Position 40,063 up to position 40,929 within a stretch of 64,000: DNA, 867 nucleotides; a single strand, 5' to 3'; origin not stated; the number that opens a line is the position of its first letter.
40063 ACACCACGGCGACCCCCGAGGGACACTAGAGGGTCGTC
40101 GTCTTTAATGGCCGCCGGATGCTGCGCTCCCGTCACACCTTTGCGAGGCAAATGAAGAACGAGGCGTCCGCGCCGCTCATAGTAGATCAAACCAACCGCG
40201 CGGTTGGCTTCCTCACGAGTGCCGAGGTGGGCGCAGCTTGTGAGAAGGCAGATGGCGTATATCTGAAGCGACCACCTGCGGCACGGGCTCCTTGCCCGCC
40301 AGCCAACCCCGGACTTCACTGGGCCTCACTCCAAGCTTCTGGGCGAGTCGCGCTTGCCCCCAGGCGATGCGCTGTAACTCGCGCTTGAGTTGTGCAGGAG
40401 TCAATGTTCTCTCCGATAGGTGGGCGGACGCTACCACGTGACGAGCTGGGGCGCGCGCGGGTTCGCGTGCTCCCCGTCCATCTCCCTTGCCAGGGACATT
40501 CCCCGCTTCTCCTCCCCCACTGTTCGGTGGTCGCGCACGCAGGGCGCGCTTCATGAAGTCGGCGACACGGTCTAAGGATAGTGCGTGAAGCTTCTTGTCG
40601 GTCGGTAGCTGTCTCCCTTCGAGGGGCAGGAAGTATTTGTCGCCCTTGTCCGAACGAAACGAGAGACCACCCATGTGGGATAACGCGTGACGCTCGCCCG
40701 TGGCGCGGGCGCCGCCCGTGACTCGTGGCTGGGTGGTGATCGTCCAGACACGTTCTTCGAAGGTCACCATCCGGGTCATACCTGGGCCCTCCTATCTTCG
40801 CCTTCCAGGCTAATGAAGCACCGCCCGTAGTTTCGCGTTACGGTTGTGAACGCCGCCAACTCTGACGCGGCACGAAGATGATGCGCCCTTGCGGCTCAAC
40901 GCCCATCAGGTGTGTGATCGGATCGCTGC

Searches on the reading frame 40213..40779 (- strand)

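Call 88: search_protein_families(library=pfam, proteins=[window:40213-40779:-], max_evalue=0.001)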
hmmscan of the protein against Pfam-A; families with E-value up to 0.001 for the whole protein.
window:40213-40779:- (188 aa): 1 family
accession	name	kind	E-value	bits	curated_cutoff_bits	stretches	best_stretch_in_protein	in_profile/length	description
PF15943.11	YdaS_toxin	-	0.00013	22.1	30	1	140-177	9-46/65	Bacterial toxin YdaS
